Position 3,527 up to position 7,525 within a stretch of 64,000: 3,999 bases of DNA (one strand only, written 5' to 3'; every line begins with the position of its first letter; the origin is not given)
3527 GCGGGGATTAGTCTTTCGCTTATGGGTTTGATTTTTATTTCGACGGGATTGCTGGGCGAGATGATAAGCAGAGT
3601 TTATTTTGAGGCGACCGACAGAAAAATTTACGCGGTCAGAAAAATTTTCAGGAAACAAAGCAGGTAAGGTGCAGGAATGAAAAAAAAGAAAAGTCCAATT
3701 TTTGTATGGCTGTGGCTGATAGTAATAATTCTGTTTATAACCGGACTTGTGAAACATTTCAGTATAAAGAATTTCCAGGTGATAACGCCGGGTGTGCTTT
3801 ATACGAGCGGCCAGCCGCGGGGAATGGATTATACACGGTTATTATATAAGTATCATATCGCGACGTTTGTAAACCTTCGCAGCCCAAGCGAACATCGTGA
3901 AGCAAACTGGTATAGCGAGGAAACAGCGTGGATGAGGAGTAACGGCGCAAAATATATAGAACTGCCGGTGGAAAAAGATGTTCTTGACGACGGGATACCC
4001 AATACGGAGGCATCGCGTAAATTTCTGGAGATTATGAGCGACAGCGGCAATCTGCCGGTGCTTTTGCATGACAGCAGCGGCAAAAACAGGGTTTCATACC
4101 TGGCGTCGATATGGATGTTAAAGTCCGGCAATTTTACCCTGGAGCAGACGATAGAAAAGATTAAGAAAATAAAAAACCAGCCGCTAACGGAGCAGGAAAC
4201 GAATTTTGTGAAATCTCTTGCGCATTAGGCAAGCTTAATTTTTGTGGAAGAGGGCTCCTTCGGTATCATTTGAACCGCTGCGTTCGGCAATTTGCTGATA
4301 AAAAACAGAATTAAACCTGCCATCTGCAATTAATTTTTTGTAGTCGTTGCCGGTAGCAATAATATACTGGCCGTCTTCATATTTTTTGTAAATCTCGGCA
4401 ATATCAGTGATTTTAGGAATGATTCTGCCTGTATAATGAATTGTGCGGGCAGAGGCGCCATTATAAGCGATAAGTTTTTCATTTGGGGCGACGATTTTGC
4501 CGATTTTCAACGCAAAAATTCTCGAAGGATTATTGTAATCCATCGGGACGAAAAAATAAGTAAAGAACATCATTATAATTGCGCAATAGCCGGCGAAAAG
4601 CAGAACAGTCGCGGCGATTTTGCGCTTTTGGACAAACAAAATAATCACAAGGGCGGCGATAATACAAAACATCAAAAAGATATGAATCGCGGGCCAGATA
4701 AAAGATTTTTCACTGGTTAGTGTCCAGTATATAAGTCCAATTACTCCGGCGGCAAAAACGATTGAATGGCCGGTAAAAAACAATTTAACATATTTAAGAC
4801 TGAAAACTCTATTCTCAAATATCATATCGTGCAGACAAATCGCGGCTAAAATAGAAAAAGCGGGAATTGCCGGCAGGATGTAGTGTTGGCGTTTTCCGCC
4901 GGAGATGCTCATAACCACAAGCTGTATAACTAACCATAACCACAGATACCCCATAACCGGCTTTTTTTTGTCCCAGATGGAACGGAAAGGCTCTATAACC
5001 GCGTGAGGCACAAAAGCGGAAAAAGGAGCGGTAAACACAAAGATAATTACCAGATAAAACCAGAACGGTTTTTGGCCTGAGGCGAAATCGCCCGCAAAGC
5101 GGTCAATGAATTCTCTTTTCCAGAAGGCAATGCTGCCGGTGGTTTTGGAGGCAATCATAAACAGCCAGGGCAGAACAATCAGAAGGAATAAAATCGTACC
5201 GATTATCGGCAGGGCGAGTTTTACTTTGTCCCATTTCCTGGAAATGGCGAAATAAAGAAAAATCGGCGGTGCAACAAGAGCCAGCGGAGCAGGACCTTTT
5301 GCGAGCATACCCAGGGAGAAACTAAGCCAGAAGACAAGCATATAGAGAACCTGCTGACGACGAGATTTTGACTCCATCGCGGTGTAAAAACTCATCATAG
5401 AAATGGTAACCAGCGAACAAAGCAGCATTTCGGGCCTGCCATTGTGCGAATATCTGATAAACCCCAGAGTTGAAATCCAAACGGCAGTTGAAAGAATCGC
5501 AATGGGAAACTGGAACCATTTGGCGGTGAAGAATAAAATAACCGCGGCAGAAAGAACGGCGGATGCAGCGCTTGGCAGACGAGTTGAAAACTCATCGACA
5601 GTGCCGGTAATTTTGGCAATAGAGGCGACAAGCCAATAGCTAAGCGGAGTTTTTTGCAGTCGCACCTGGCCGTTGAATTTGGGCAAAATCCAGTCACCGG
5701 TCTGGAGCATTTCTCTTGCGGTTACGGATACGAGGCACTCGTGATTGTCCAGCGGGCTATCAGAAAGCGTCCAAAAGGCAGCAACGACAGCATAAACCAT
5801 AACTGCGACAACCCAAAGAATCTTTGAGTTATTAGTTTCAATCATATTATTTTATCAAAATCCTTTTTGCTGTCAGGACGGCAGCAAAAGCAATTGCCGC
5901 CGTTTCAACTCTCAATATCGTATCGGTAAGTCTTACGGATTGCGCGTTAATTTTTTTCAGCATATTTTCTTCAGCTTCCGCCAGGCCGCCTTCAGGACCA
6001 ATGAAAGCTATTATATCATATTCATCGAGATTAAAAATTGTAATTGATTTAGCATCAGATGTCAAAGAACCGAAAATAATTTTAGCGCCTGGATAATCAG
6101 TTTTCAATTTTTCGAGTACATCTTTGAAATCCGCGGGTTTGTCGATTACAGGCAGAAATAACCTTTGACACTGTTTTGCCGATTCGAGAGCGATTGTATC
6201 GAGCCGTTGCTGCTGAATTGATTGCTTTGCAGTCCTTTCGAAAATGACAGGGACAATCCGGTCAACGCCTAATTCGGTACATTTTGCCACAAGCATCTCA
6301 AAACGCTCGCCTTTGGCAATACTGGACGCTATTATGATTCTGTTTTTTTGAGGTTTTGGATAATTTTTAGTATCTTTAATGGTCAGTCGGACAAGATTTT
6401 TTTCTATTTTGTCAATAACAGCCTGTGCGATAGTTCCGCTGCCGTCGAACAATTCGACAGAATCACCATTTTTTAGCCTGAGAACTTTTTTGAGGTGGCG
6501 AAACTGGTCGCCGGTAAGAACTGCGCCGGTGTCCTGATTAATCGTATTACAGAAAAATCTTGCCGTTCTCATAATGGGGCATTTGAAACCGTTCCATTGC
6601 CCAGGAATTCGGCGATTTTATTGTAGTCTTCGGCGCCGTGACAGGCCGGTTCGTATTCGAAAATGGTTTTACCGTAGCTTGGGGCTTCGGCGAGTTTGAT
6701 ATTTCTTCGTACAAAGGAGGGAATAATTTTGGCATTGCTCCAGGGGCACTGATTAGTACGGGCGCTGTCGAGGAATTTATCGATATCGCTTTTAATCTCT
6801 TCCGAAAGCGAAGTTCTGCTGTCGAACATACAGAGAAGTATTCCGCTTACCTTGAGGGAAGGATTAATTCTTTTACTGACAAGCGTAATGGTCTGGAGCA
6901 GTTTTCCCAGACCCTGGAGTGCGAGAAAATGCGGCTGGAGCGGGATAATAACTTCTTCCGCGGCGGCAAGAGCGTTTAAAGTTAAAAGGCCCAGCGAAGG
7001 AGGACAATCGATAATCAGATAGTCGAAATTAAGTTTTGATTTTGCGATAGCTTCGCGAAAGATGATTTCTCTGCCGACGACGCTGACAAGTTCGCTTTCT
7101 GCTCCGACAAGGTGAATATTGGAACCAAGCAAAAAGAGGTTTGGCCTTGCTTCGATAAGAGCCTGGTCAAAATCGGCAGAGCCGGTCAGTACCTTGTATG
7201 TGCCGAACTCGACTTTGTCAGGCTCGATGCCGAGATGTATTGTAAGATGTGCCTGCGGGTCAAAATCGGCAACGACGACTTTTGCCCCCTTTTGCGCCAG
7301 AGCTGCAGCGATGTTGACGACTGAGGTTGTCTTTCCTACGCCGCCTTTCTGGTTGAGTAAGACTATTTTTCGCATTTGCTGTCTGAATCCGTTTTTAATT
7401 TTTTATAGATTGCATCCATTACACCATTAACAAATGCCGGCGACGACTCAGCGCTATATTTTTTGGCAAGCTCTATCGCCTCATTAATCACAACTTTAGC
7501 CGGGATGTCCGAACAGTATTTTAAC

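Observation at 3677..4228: DSP-fold phosphatase repeatedly coupled to ArnT; this copy is a Cys-to-Asp pseudophosphatase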

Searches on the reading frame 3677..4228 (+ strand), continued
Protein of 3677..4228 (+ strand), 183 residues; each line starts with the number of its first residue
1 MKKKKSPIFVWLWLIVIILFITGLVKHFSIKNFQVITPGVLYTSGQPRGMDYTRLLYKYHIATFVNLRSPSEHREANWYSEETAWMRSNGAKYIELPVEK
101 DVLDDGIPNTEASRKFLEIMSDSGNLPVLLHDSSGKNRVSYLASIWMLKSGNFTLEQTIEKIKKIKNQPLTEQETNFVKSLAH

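Call 68: find_encoding_contigs(protein=P0406, flank=5000, max_places=1)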
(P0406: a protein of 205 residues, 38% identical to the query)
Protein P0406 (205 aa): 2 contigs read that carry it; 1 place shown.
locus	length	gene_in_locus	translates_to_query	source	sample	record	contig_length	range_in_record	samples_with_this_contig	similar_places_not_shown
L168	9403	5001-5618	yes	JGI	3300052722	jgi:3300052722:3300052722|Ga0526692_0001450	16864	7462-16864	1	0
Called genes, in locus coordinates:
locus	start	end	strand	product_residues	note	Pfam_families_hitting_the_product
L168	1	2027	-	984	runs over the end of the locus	PF00535:Glycos_transf_2, PF13641:Glyco_tranf_2_3, PF13632:Glyco_trans_2_3 (weak), PF13439:Glyco_transf_4, PF13579:Glyco_trans_4_4, PF00534:Glycos_transf_1, PF13692:Glyco_trans_1_4, PF13524:Glyco_trans_1_2 (weak)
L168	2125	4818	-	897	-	PF00330:Aconitase, PF00694:Aconitase_C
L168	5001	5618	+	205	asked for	PF03162:Y_phosphatase2, PF13350:Y_phosphatase3, PF22784:PTP-SAK, PF22741:PTP-NADK, PF22785:Tc-R-P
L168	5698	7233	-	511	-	PF02366:PMT, PF13231:PMT_2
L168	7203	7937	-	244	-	PF13641:Glyco_tranf_2_3 (weak), PF00535:Glycos_transf_2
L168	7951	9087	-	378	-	PF01041:DegT_DnrJ_EryC1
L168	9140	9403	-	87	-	?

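Call 69: find_encoding_contigs(protein=P0127, flank=5000, max_places=2)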
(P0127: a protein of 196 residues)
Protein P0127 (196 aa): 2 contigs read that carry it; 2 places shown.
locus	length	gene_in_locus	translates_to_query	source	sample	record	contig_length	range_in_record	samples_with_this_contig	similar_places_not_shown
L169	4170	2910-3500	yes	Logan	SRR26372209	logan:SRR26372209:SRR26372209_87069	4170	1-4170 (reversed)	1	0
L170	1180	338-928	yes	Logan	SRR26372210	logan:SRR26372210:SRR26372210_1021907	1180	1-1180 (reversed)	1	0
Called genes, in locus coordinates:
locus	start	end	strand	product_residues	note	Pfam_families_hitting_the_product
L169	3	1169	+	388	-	?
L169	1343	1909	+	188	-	PF03162:Y_phosphatase2, PF22741:PTP-NADK, PF22784:PTP-SAK, PF13350:Y_phosphatase3, PF22785:Tc-R-P, PF00782:DSPc, PF14566:PTPlike_phytase (weak), PF00102:Y_phosphatase (weak)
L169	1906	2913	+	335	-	PF00535:Glycos_transf_2, PF13641:Glyco_tranf_2_3 (weak)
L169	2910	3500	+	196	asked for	PF22741:PTP-NADK, PF03162:Y_phosphatase2, PF13350:Y_phosphatase3, PF22784:PTP-SAK, PF22785:Tc-R-P, PF00782:DSPc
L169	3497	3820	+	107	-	PF07578:LAB_N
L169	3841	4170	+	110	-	?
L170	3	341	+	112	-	?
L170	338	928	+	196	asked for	PF22741:PTP-NADK, PF03162:Y_phosphatase2, PF13350:Y_phosphatase3, PF22784:PTP-SAK, PF22785:Tc-R-P, PF00782:DSPc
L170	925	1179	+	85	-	?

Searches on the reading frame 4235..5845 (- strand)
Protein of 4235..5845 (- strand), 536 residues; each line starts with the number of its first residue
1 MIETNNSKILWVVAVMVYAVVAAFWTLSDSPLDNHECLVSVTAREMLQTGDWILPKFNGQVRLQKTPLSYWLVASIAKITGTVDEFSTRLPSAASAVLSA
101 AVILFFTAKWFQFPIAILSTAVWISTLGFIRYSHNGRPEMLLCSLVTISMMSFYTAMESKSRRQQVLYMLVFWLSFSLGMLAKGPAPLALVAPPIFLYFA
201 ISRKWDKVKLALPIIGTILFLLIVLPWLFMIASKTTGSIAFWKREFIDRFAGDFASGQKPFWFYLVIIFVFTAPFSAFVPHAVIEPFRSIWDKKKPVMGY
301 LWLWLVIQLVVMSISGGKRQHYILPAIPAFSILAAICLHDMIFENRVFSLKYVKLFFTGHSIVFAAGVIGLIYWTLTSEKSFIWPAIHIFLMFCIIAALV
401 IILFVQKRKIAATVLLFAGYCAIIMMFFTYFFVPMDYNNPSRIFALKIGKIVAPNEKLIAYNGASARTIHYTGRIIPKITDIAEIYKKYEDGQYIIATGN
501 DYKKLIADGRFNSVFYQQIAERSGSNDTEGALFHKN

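Call 3: search_protein_families(library=pfam, proteins=[window:4235-5845:-], max_evalue=0.01)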
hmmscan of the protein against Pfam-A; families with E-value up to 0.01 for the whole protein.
window:4235-5845:- (536 aa): 1 family
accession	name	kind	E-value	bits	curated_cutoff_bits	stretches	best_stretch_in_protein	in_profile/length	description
PF13231.12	PMT_2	-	1.6e-13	51.6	26.1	1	65-228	2-158/160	Dolichyl-phosphate-mannose-protein mannosyltransferase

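Call 25: search_protein_families(library=ncbifam, proteins=[window:4235-5845:-], max_evalue=0.001)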
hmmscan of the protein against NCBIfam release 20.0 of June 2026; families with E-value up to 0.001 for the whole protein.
window:4235-5845:- (536 aa): 1 family
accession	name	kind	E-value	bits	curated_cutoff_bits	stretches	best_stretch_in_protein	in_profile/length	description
NF009784.2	PRK13279.1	equivalog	5.8e-41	140.7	567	1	40-436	36-430/539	lipid IV(A) 4-amino-4-deoxy-L-arabinosyltransferase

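Call 83: search_solved_structures(query=window:4235-5845:-, max_evalue=0.001, show_alignments=1)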
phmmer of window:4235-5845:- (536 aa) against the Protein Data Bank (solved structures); distinct sequences matched with E-value up to 0.001: 1.
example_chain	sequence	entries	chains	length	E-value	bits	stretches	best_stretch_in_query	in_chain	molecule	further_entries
5ezm_A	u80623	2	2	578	2.5e-16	63.1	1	11-376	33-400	4-amino-4-deoxy-L-arabinose transferase or related glycosyltransferases of PMT family | 4-amino-4-deoxy-L-arabinose (L-Ara4N) transferase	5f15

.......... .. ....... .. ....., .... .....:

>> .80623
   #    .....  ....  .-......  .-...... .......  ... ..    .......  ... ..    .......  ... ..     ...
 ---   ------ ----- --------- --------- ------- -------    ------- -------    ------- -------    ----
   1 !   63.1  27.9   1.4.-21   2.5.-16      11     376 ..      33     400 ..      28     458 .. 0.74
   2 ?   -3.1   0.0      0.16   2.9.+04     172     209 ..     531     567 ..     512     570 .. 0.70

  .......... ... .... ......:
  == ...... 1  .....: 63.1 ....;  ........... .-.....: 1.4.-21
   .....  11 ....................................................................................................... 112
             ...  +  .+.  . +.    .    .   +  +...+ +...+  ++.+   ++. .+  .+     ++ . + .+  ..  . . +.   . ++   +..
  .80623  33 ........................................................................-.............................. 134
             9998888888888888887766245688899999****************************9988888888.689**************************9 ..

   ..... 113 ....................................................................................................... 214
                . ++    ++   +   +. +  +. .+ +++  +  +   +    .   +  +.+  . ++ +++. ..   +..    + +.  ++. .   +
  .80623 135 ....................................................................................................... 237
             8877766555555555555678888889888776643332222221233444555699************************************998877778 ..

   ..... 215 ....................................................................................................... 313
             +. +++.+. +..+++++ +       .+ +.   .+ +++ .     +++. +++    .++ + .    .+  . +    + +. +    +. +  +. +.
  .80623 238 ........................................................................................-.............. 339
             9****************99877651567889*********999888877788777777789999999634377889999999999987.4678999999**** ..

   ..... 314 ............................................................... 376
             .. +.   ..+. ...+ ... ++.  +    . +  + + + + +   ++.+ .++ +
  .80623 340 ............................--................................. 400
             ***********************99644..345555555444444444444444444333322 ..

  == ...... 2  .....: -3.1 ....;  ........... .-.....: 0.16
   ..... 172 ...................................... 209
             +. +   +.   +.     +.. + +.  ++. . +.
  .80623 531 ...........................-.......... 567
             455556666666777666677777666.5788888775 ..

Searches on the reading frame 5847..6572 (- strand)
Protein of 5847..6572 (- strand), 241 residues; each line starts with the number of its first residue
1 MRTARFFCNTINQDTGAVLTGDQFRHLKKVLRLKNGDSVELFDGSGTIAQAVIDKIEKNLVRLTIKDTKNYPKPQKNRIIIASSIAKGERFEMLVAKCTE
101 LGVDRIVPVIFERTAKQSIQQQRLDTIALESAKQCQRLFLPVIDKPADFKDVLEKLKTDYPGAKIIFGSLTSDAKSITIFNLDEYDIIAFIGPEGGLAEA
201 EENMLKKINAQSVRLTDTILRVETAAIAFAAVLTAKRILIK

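Call 39: search_protein_families(library=pfam, proteins=[window:5847-6572:-], max_evalue=0.001)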
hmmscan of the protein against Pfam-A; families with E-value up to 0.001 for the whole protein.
window:5847-6572:- (241 aa): 2 families
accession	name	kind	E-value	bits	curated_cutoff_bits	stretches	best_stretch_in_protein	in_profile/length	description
PF04452.19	Methyltrans_RNA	-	4.1e-40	137.5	23.9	1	75-233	3-164/165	RNA methyltransferase domain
PF20260.4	PUA_4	-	1.3e-16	60.9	23.9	1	19-65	1-47/48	RNA methyltransferase PUA domain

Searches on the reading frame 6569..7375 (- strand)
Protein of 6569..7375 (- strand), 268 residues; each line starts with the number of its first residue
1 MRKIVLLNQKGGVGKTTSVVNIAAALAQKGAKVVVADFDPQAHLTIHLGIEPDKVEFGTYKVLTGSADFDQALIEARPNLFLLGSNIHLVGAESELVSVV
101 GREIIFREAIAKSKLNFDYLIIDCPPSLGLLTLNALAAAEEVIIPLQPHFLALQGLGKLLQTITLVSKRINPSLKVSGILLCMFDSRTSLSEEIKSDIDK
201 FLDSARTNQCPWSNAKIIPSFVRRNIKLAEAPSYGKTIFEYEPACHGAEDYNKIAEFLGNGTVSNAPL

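Call 39: search_protein_families(library=pfam, proteins=[window:6569-7375:-], max_evalue=0.001)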
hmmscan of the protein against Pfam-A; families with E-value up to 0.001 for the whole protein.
window:6569-7375:- (268 aa): 7 families
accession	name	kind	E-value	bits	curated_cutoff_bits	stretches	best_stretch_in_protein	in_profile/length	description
PF13614.12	AAA_31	-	5.8e-56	189.7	27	1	1-176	1-177/177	AAA domain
PF01656.29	CbiA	-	1.5e-21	77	25.4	1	4-238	1-125/125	CobQ/CobB/MinD/ParA nucleotide binding domain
PF09140.17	MipZ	-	4.1e-12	46.4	20.7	1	3-41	2-40/262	ATPase MipZ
PF06564.18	CBP_BcsQ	-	7.5e-12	45.7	21.3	1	1-143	1-142/234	Cellulose biosynthesis protein BcsQ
PF10609.15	ParA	-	1.9e-11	44.3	27.1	1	3-39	5-41/246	NUBPL iron-transfer P-loop NTPase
PF00142.24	Fer4_NifH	-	3.6e-08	33.6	25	1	7-45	5-43/271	4Fe-4S iron sulfur cluster binding proteins, NifH/frxC family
PF02374.21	ArsA_ATPase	-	6.6e-08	32.6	24.3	1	3-44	2-43/305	Anion-transporting ATPase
